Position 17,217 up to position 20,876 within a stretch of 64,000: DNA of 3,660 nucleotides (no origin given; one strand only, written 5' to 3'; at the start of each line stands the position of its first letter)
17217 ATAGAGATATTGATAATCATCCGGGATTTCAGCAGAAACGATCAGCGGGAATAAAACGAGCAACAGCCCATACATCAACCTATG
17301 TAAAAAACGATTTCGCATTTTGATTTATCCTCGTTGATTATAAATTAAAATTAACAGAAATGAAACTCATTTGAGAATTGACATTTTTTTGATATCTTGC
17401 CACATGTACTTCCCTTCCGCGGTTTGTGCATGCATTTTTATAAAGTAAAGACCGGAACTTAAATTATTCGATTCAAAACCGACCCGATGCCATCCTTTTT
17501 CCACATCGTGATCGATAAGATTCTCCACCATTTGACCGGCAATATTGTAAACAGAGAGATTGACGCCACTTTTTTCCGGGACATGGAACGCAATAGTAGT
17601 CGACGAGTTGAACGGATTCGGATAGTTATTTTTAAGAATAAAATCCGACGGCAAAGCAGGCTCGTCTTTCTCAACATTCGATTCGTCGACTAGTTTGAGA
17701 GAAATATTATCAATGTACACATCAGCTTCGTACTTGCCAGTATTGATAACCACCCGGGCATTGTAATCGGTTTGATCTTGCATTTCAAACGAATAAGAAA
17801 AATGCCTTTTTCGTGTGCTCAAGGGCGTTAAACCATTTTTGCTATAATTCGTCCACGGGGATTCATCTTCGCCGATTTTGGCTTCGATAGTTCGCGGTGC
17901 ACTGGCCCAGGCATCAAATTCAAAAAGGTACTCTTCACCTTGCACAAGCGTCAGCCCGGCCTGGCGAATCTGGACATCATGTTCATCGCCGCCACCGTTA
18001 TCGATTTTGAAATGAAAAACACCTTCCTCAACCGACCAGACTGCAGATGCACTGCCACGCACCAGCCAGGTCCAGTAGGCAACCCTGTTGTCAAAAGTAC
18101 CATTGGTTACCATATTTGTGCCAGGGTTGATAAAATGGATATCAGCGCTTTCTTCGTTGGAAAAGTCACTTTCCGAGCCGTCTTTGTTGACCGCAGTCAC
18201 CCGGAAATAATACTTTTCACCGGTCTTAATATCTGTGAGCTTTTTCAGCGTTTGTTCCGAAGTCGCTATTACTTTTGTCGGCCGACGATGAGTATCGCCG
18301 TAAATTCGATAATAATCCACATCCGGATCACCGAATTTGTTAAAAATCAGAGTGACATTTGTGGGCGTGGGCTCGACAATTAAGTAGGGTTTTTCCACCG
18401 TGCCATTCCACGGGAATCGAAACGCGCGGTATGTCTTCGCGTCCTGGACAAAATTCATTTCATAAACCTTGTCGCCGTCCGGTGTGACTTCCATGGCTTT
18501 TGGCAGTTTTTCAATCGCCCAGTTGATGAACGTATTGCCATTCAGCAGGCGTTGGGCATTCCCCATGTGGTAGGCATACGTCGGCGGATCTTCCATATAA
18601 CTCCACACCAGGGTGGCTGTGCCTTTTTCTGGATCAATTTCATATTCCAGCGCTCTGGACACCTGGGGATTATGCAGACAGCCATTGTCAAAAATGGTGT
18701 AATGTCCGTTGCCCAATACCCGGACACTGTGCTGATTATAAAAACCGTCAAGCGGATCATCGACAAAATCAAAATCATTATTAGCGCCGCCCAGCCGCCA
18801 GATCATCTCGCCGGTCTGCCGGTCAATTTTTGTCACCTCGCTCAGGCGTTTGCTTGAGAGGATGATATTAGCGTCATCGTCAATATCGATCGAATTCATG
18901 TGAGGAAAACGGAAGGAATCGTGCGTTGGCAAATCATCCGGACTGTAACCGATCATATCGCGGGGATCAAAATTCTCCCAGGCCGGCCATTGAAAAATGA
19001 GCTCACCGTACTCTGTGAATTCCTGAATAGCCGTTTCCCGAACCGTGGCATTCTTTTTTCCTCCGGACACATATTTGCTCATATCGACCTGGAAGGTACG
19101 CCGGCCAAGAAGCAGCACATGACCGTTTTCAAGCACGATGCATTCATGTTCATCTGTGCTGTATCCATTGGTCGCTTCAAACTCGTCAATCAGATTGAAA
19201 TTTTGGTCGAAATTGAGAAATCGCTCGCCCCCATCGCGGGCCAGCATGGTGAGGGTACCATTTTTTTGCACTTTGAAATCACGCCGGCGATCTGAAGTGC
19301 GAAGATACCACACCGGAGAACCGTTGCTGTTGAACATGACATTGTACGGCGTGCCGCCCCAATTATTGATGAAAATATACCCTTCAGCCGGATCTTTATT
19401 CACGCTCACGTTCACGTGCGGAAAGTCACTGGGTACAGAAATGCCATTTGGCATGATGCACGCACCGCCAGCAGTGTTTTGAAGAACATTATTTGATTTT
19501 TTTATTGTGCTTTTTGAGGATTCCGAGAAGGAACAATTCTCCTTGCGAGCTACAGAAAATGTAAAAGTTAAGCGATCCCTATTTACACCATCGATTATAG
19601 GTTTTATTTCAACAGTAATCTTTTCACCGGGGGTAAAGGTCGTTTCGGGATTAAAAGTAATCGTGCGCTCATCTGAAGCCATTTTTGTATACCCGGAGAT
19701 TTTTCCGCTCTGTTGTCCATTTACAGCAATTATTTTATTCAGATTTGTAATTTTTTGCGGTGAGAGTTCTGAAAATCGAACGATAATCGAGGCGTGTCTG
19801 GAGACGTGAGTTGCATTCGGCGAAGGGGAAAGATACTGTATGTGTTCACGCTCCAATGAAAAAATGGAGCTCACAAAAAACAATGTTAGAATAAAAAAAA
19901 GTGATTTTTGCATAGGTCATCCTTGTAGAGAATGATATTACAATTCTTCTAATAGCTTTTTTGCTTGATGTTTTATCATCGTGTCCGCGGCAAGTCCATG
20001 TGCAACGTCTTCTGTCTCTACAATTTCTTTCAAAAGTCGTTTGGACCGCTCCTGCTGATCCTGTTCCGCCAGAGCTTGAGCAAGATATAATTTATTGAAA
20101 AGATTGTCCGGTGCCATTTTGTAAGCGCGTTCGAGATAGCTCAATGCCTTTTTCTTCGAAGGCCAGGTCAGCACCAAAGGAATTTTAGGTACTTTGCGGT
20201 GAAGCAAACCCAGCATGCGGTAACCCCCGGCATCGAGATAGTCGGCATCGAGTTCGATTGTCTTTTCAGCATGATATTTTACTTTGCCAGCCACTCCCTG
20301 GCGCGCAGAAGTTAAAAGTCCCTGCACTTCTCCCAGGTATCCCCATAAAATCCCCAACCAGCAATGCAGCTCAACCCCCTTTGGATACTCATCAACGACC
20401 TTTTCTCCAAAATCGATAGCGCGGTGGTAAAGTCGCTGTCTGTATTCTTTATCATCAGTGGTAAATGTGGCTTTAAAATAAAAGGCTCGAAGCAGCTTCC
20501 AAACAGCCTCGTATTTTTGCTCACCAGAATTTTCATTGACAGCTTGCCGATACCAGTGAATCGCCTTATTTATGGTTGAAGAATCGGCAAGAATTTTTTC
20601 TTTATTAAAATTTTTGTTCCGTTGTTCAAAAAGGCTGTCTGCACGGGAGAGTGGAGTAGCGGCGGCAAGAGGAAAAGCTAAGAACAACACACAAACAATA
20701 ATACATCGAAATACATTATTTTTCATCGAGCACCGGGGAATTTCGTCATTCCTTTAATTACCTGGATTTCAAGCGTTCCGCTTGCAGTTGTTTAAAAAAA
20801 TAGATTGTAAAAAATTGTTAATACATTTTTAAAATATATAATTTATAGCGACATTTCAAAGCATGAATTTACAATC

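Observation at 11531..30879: Array of five T9SS-secreted ASST-family beta-propeller paralogues carrying carbohydrate-binding modules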

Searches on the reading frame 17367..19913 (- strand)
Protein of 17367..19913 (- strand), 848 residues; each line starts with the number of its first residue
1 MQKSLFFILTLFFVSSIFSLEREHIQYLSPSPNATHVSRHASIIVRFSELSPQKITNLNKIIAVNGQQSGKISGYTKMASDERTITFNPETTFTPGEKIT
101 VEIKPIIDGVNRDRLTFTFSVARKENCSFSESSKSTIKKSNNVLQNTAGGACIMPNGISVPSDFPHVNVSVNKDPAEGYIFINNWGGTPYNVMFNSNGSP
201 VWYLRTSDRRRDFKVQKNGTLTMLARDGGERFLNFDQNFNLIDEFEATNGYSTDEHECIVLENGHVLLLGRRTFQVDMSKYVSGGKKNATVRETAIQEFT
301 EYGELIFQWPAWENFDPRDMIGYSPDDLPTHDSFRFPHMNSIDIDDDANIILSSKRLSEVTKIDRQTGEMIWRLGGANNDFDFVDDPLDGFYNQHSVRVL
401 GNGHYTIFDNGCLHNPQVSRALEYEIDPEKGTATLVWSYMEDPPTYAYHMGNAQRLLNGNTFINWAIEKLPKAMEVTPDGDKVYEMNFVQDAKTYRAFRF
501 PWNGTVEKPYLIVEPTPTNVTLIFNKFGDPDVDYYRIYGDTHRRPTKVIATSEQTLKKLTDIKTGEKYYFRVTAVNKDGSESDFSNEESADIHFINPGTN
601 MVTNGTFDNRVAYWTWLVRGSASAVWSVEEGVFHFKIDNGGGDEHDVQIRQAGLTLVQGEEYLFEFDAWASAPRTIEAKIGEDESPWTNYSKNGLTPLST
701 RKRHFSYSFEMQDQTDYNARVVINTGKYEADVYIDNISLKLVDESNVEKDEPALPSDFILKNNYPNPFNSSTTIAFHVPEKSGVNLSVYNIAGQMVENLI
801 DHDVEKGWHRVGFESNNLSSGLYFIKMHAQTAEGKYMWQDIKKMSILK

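Call 3: search_protein_families(library=pfam, proteins=[window:17367-19913:-], max_evalue=0.01)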
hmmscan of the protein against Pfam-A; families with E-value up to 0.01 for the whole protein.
window:17367-19913:- (848 aa): 6 families
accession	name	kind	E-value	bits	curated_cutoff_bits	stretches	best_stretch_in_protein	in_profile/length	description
PF05935.17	Arylsulfotrans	-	1.6e-31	110.1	24.2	1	172-490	9-365/374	Arylsulfotransferase (ASST)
PF14269.12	Arylsulfotran_2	-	2.1e-22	80.3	27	1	219-487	25-299/301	Arylsulfotransferase (ASST)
PF02018.23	CBM_4_9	-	8.9e-15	55.7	25.9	1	600-727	2-133/136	Carbohydrate binding domain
PF18962.6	Por_Secre_tail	-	6.3e-10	39.6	27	1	764-831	2-66/75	Secretion system C-terminal sorting domain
PF13205.12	Big_5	-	1.7e-08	35.6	23.6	1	25-120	7-104/105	Bacterial Ig-like domain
PF00041.27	fn3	-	5e-05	23.9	25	1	514-587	10-80/84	Fibronectin type III domain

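Call 4: search_protein_families(library=ncbifam, proteins=[window:17367-19913:-], max_evalue=0.01)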
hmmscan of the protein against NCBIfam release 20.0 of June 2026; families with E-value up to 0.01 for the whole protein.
window:17367-19913:- (848 aa): 4 families
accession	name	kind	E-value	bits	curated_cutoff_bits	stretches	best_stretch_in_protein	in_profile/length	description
NF049990.1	CellobisidaseCelK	equivalog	7.3e-11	41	1700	1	632-816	81-277/889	cellulose 1,4-beta-cellobiosidase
TIGR04183.1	Por_Secre_tail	domain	1.1e-08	35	23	1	764-829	2-60/72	T9SS type A sorting domain-containing protein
NF052323.1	T9SSA_dep_M6i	equivalog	4.9e-08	31.4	600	1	744-836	943-1032/1043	T9SS-dependent M6-like inactivated metalloprotease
NF038113.1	T9SSA_dep_M36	equivalog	1.1e-05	23.8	885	1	763-832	795-860/869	T9SS-dependent M36 family metallopeptidase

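Call 9: search_solved_structures(query=window:17367-19913:-, max_evalue=0.01, show_alignments=2)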
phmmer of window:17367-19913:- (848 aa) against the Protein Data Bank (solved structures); distinct sequences matched with E-value up to 0.01: 8.
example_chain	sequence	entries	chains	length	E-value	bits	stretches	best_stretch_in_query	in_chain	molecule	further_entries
9kf4_A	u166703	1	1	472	2.9e-24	88.3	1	290-543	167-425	Sulfotransferase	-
9kf6_A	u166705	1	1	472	3.4e-24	88.1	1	236-543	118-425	Sulfotransferase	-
1gui_A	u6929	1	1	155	5.9e-08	34.3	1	618-739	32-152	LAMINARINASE 16A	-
3elq_A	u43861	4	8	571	3.7e-07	31.7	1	387-442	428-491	Arylsulfate sulfotransferase | Arylsulfate sulfotransferase AssT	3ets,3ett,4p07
3p6b_A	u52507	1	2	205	6.4e-07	30.9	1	633-739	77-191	Cellulose 1,4-beta-cellobiosidase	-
8g4l_bm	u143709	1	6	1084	7.3e-07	30.7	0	539-621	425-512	Titin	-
4p04_A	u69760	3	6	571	2.6e-06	28.9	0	379-442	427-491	Arylsulfate sulfotransferase AssT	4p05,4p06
3k4z_A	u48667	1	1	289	3.9e-05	25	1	638-743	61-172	Glycoside hydrolase family 9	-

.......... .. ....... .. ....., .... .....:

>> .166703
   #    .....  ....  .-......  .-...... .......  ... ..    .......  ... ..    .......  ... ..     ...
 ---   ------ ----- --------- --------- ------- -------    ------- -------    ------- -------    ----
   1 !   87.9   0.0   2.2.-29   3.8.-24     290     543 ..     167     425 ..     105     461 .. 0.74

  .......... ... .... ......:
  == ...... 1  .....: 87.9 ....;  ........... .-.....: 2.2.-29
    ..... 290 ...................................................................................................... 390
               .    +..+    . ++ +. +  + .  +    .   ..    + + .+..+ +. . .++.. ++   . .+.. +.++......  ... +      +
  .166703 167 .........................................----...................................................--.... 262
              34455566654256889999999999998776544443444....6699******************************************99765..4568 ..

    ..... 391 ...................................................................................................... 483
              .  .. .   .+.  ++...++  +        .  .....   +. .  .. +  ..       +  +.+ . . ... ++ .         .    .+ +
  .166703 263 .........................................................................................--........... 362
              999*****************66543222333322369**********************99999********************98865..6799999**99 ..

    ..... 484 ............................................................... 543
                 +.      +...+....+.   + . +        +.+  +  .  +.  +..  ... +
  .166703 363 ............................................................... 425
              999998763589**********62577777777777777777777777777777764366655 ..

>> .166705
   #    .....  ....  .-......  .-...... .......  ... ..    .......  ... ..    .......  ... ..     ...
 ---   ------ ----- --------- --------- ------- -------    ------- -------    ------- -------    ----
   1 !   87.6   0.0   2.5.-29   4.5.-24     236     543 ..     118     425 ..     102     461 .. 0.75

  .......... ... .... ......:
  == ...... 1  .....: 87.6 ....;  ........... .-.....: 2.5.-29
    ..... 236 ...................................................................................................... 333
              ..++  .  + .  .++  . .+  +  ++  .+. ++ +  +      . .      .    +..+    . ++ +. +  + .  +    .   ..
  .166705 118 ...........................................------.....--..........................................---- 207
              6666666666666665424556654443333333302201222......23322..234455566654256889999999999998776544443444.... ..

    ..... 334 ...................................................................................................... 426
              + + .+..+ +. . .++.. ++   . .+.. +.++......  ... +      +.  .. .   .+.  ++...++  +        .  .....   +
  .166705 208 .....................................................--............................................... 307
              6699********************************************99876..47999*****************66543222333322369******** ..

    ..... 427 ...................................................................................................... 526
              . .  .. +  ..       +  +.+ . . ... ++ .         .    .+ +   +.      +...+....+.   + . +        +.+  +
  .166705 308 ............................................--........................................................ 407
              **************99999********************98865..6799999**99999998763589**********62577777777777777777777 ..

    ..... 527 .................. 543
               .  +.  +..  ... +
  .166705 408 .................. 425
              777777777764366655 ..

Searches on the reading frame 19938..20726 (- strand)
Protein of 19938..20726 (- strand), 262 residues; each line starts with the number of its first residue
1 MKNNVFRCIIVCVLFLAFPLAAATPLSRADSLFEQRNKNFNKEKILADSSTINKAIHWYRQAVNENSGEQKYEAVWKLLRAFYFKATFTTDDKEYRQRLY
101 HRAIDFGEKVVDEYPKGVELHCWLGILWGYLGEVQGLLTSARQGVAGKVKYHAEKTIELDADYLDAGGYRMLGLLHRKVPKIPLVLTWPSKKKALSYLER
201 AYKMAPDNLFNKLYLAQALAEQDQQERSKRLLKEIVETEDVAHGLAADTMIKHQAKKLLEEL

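Call 6: search_protein_families(library=pfam, proteins=[window:19938-20726:-], max_evalue=0.001)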
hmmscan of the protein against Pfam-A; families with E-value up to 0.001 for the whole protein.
window:19938-20726:- (262 aa): 2 families
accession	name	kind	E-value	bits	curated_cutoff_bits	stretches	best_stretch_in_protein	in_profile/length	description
PF14559.12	TPR_19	-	6.6e-06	26.8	25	1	193-240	9-56/68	Tetratricopeptide repeat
PF23914.1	TPR_CcmH_CycH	-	0.00048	20.4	42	0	191-240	66-118/158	Cytochrome c-type biogenesis protein H TPR domain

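Call 22: search_protein_families(library=ncbifam, proteins=[window:19938-20726:-], max_evalue=0.001)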
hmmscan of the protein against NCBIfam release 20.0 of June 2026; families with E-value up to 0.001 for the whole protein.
window:19938-20726:- (262 aa): 3 families
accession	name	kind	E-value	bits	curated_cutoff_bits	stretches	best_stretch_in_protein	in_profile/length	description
NF045602.2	BstC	equivalog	1.1e-10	41.5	350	1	93-239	83-225/250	sterol transporter outer membrane protein BstC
TIGR02917.1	PEP_TPR_lipo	equivalog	0.0004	18.4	312.2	1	191-236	853-898/899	XrtA/PEP-CTERM system TPR-repeat protein PrsT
NF040959.1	MamA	equivalog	0.00041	19.9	200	0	191-238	53-100/204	magnetosome protein MamA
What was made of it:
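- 19938..20726 (-): Secreted TPR protein (262 aa) resembling lipid-binding TPR proteins; first gene of the second operon. NCBIfam BstC E 1e-10, below the cut-off (call 22).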

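Call 72: search_protein_families(library=pfam, proteins=[window:19938-20726:-], max_evalue=5)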
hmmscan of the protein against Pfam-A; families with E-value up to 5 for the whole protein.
window:19938-20726:- (262 aa): 15 families
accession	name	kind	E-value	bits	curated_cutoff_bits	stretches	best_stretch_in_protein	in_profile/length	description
PF14559.12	TPR_19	-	6.6e-06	26.8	25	1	193-240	9-56/68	Tetratricopeptide repeat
PF23914.1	TPR_CcmH_CycH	-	0.00048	20.4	42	1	191-240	66-118/158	Cytochrome c-type biogenesis protein H TPR domain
PF13428.12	TPR_14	-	0.0054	17.7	23.5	0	213-238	5-30/44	Tetratricopeptide repeat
PF12895.13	ANAPC3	-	0.01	16.6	27.2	1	192-252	6-68/82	Anaphase-promoting complex, cyclosome, subunit 3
PF20308.4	TPR-S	-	0.014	16.4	27.6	1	47-73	70-94/102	Tetratricopeptide Repeats-Sensor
PF08238.18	Sel1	-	0.017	16.1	30.7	1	53-66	22-35/36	Sel1 repeat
PF06552.18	TOM20_plant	-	0.018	15.3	20.6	1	49-116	48-112/187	Plant specific mitochondrial import receptor subunit TOM20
PF14561.12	TPR_20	-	0.047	14.5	25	1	192-240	5-53/90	Tetratricopeptide repeat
PF04286.17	DUF445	-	0.057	13.8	33.8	1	43-115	220-290/368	Protein of unknown function (DUF445)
PF14198.11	TnpV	-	0.058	13.8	27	1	193-252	29-90/111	Transposon-encoded protein TnpV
PF13181.12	TPR_8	-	0.068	13.8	25.7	0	191-208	17-34/34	Tetratricopeptide repeat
PF07719.23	TPR_2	-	0.086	13.5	27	0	192-208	18-34/34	Tetratricopeptide repeat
PF13432.12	TPR_16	-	0.26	12.2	32.7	0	193-223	15-45/65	Tetratricopeptide repeat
PF22222.1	Cpf1_PI-like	-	0.27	12.3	27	0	28-77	22-71/91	CRISPR-associated endonuclease Cpf1 PI domain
PF13174.12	TPR_6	-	3.3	9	26.3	0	213-237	4-28/33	Tetratricopeptide repeat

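Call 79: search_solved_structures(query=window:19938-20726:-, max_evalue=0.1)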
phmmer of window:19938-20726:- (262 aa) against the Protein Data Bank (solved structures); distinct sequences matched with E-value up to 0.1: 5.
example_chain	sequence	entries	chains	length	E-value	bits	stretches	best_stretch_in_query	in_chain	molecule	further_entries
7t1s_A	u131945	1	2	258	1.1e-06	31.4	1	138-235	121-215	BstC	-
8g52_A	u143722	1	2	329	0.0039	19.8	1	146-241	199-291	TPR_REGION domain-containing protein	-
7cc7_A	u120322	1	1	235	0.013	18.1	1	71-209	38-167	Regulator of microtubule dynamics protein 3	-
4g1t_A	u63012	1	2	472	0.025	17.2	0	187-237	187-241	Interferon-induced protein with tetratricopeptide repeats 2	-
2wqh_A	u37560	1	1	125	0.089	15.4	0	88-125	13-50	CTPR3Y3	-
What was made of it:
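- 19938..20726 (-): Best PDB match is BstC 7t1s at E 1e-6, followed by RMD3 (call 79).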
